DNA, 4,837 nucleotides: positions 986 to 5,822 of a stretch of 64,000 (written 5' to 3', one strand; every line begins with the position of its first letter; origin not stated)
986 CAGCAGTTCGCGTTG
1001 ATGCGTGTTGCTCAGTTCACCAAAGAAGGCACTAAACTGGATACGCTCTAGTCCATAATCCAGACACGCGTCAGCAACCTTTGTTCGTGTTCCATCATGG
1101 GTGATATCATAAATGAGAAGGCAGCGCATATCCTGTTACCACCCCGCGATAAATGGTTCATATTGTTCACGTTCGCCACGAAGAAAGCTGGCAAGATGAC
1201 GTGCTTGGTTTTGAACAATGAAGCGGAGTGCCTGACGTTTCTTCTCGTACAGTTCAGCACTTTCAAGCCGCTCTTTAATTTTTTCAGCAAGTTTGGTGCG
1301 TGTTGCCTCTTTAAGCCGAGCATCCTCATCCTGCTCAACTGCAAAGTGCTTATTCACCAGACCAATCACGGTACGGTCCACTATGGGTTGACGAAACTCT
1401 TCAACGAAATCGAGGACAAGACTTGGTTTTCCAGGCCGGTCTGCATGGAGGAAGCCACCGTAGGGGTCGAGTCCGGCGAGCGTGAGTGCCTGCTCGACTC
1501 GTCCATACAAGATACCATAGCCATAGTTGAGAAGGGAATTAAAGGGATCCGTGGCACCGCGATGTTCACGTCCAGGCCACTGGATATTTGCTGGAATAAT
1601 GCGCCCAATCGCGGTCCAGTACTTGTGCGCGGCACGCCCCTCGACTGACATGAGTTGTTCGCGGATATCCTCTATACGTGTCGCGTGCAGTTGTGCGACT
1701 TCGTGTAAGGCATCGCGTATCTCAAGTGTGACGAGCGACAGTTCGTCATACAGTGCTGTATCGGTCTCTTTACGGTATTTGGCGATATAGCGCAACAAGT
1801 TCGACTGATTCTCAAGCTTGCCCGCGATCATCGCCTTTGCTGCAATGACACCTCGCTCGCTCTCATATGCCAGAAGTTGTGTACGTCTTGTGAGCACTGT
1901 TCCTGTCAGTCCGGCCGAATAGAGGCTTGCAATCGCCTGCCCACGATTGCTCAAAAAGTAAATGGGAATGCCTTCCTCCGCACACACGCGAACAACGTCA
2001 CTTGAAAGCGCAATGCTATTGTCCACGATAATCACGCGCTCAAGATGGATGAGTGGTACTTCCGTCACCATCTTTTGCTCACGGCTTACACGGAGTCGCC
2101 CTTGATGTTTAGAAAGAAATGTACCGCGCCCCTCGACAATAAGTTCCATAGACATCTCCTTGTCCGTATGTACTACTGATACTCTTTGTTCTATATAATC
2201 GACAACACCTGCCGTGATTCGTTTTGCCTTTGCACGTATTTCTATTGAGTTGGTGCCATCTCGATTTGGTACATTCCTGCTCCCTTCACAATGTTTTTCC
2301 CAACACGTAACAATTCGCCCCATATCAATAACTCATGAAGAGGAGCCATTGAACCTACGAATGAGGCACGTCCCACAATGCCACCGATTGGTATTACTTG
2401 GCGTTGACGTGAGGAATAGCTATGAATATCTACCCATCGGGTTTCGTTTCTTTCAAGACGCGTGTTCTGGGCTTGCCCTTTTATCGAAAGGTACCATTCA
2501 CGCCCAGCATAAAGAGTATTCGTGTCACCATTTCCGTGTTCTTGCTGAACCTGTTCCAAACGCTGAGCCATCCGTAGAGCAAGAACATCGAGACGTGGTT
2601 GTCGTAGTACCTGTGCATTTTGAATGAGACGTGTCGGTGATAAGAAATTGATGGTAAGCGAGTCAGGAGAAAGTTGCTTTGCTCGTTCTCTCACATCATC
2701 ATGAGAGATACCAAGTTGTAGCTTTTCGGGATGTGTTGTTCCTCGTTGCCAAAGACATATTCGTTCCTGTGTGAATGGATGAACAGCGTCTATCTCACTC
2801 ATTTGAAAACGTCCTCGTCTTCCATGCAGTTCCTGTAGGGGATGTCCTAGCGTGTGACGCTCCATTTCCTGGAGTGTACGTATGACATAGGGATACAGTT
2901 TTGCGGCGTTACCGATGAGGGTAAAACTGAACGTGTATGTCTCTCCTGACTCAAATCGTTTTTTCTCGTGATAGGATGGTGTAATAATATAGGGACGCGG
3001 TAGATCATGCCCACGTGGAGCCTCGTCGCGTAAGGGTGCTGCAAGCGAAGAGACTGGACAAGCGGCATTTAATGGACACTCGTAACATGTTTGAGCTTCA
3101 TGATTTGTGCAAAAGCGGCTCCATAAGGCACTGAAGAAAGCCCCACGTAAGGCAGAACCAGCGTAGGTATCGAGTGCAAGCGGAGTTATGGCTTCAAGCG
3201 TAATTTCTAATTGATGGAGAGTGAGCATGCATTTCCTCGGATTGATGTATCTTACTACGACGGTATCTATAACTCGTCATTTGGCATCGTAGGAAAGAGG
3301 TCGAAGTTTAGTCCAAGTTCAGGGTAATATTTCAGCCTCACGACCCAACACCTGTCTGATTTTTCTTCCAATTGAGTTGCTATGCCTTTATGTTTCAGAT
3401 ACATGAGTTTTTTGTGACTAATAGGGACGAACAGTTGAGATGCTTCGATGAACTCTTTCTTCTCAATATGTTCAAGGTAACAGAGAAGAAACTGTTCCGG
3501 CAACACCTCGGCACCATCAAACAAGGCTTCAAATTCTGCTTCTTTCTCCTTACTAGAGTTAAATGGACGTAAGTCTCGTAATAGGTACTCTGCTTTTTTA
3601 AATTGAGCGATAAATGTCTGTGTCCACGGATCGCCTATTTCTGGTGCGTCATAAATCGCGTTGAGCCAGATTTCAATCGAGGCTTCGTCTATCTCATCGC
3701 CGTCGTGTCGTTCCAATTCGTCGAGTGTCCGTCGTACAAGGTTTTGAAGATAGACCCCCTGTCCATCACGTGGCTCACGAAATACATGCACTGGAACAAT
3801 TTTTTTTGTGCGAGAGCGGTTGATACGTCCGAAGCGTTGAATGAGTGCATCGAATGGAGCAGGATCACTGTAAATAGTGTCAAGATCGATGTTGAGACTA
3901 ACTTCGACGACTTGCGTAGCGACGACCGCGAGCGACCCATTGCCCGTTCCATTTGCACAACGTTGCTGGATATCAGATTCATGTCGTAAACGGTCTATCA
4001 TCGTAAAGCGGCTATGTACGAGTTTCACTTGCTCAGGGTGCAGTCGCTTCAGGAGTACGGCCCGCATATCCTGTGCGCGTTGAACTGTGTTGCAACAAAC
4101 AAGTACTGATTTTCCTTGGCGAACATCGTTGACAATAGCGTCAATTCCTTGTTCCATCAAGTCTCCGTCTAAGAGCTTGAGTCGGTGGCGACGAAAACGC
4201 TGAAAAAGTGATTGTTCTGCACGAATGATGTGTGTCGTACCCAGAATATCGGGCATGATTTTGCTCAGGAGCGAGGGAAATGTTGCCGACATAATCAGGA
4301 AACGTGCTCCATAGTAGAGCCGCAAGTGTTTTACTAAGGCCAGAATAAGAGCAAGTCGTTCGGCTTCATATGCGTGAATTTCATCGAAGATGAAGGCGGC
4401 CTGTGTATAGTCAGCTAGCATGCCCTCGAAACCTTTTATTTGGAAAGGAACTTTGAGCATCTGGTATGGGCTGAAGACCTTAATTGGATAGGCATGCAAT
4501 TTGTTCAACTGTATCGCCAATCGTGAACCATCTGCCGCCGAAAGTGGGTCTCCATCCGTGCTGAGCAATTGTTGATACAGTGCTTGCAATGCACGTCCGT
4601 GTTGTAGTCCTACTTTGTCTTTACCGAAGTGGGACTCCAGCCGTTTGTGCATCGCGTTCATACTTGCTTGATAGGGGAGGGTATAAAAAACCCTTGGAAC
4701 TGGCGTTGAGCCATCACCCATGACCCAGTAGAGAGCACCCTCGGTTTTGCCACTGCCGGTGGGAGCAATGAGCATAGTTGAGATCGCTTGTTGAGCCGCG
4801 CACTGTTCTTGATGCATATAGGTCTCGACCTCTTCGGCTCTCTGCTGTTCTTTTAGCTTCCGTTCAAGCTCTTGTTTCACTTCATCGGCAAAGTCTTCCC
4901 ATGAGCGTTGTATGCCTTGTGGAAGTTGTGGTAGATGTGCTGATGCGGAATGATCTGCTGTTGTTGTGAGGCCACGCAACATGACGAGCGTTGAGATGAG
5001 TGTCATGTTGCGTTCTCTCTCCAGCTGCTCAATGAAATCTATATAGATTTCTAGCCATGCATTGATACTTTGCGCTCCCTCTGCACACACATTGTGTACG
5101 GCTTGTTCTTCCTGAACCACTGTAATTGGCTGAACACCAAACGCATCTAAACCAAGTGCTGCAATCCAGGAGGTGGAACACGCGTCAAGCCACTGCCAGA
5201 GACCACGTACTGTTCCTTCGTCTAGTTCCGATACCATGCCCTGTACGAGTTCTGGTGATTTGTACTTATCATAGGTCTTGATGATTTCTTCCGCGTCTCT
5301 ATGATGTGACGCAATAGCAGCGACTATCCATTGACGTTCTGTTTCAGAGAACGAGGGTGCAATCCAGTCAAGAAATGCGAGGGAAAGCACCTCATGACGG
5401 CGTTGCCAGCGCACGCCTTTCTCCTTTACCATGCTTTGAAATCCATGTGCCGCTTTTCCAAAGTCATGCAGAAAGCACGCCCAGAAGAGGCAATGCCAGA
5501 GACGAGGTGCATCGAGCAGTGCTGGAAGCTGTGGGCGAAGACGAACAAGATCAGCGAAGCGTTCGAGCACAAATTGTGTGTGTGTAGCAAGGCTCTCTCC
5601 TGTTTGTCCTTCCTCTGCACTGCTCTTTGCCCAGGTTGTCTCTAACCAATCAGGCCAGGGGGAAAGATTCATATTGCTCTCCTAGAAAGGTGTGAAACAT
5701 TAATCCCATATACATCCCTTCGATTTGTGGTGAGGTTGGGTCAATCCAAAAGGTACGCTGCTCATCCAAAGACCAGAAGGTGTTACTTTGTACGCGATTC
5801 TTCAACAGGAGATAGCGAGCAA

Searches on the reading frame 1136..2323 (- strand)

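Call 43: search_protein_families(library=pfam, proteins=[window:1136-2323:-], max_evalue=0.001)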
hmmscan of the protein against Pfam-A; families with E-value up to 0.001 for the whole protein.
window:1136-2323:- (395 aa): 1 family
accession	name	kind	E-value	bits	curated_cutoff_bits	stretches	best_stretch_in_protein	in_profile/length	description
PF01867.21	Cas_Cas1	-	1e-78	264.8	22.3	1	61-350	1-282/283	CRISPR associated protein Cas1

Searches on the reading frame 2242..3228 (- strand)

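Call 43: search_protein_families(library=pfam, proteins=[window:2242-3228:-], max_evalue=0.001)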
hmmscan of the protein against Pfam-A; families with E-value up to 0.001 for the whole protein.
window:2242-3228:- (328 aa): 1 family
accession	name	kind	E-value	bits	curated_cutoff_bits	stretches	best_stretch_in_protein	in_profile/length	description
PF10040.14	CRISPR_Cas6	-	8.5e-11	42.9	25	1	193-320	1-89/89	CRISPR-associated endoribonuclease Cas6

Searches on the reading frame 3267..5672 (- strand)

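Call 43: search_protein_families(library=pfam, proteins=[window:3267-5672:-], max_evalue=0.001)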
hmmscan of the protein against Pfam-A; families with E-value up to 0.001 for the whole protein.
window:3267-5672:- (801 aa): 5 families
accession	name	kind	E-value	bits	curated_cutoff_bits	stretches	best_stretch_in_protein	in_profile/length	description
PF22590.2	Cas3-like_C_2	-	5.7e-29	100.9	27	1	519-621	1-105/106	CRISPR-associated nuclease/helicase Cas3, C-terminal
PF00270.35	DEAD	-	7.2e-12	45.8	26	1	293-467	9-162/167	DEAD/DEAH box helicase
PF18019.7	Cas3_HD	-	5.1e-09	36.9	23.1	1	14-244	1-202/207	Cas3, HD domain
PF00271.37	Helicase_C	-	2.2e-07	31.6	23.5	1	514-620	10-109/110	Helicase conserved C-terminal domain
PF13401.12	AAA_22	-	8.6e-05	23.3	27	0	298-372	7-82/130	AAA domain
